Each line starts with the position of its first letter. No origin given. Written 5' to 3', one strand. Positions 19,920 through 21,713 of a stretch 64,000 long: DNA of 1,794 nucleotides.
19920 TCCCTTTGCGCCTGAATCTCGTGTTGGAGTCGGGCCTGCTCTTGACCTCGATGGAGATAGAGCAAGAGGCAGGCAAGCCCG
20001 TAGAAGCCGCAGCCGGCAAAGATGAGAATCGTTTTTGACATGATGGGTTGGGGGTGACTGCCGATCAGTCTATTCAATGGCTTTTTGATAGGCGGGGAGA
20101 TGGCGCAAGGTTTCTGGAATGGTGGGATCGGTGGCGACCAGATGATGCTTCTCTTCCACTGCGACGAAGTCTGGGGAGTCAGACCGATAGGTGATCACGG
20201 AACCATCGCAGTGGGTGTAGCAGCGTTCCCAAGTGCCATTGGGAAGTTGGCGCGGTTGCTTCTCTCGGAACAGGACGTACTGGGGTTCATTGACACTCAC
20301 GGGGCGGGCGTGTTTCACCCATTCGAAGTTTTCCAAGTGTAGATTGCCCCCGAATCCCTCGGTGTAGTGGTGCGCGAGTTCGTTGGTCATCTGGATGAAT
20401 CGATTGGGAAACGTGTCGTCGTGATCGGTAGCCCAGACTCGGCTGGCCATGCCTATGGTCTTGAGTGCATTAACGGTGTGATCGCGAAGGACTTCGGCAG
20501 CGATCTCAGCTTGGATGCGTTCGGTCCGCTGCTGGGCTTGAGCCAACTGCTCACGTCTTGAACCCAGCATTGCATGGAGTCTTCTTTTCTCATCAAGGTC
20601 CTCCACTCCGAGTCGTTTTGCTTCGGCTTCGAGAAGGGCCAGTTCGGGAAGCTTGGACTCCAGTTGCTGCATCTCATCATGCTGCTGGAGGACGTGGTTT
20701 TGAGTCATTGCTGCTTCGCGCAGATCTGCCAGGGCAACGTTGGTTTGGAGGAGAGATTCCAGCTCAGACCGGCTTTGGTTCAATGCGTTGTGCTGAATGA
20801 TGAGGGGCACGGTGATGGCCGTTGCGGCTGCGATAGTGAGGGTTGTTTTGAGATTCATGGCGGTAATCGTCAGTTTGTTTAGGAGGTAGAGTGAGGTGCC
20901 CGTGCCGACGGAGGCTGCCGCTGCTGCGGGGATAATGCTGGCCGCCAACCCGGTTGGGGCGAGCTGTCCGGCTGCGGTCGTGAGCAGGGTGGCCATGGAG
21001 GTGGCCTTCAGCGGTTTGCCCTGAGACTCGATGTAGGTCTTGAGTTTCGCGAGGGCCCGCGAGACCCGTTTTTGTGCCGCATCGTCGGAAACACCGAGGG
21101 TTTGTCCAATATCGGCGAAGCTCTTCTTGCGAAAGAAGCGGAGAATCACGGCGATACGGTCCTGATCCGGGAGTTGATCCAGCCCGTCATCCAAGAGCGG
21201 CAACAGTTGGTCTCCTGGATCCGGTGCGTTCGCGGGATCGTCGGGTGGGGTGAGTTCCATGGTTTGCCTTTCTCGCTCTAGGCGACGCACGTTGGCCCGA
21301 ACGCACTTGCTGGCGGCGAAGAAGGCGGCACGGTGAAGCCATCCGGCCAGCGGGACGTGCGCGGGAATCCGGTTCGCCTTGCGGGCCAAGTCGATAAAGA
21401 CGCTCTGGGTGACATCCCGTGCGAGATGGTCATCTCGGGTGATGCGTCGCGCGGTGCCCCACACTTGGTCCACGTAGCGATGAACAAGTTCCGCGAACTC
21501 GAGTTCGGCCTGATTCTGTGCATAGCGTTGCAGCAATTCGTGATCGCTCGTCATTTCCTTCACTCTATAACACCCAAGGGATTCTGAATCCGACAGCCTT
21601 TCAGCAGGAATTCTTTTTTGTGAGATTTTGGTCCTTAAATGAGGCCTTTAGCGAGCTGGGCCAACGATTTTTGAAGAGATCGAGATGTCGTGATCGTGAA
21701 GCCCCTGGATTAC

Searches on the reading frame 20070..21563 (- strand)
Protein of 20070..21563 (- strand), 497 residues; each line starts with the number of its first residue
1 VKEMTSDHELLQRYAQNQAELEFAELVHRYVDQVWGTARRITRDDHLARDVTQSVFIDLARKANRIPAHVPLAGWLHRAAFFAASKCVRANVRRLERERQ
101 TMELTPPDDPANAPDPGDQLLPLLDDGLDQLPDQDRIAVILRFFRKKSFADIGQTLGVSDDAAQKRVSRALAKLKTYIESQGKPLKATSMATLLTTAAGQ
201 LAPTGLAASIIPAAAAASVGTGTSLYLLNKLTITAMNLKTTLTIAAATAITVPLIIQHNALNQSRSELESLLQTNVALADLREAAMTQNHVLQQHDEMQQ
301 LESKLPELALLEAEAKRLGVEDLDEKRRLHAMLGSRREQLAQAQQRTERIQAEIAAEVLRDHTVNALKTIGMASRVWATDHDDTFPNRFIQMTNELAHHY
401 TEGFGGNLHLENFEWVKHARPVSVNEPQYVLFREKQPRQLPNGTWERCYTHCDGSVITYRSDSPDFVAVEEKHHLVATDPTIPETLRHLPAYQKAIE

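Call 6: search_protein_families(library=ncbifam, proteins=[window:20070-21563:-], max_evalue=0.01)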
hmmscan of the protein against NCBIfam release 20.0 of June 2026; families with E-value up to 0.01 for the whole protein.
window:20070-21563:- (497 aa): 56 families (the best 25 are shown)
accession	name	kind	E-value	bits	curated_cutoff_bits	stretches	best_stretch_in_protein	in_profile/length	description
TIGR02983.1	SigE-fam_strep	subfamily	3.3e-22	79.1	141.55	1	18-179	3-159/162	SigE family RNA polymerase sigma factor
NF007225.0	PRK09643.1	equivalog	3.2e-17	62.9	190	1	4-187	11-191/204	RNA polymerase sigma factor SigM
TIGR02937.1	sigma70-ECF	superfamily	1.4e-16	60.6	42.9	1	23-177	3-164/165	sigma-70 family RNA polymerase sigma factor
NF004113.0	PRK05602.1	equivalog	3.6e-16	59.4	208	1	2-182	27-205/211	RNA polymerase sigma factor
NF008888.0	PRK11922.1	equivalog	1e-15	58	204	1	4-181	14-199/231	RNA polymerase sigma factor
TIGR02985.1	Sig70_bacteroi1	subfamily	4e-15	56.4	126.4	1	22-176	2-160/162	RNA polymerase sigma-70 factor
NF007229.0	PRK09647.1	equivalog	1e-14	54.4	265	1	22-184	45-208/220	RNA polymerase sigma factor SigE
NF009166.1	PRK12513.1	equivalog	1.4e-14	54.2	206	1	3-179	5-187/193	RNA polymerase sigma factor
TIGR02989.1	Sig-70_gvs1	subfamily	5.1e-13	49.2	124.55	1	22-175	2-155/158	RNA polymerase sigma-70 factor, Rhodopirellula/Verrucomicrobium family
NF007228.0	PRK09646.1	subfamily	1.4e-12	47.7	226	1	5-178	15-190/194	ECF RNA polymerase sigma factor SigK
NF058625.1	sigma_PG0214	equivalog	2.4e-12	46.9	130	1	22-180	5-163/170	GFO_1088 family ECF-type sigma factor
NF009168.0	PRK12515.1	subfamily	2.7e-12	46.6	236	1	3-182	5-183/189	RNA polymerase sigma factor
NF009172.0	PRK12519.1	subfamily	6.8e-12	45.3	222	1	5-179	14-190/194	RNA polymerase sigma factor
NF009190.0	PRK12538.1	equivalog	5.4e-11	42.6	303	1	5-178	48-219/233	RNA polymerase sigma factor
NF009171.0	PRK12518.1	equivalog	4.1e-10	39.8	208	1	4-182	11-188/191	RNA polymerase sigma factor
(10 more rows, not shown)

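Call 7: search_protein_families(library=pfam, proteins=[window:20070-21563:-], max_evalue=0.01)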
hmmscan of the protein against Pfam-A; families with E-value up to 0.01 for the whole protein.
window:20070-21563:- (497 aa): 3 families
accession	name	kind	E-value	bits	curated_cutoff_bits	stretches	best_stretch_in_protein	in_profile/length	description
PF08281.18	Sigma70_r4_2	-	4.8e-10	39.4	25.7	1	124-174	4-54/54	Sigma-70, region 4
PF04545.22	Sigma70_r4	-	1.8e-09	37.4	24.1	1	128-175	2-49/50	Sigma-70, region 4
PF04542.20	Sigma70_r2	-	8.5e-07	29.1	24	1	26-84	1-61/71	Sigma-70 region 2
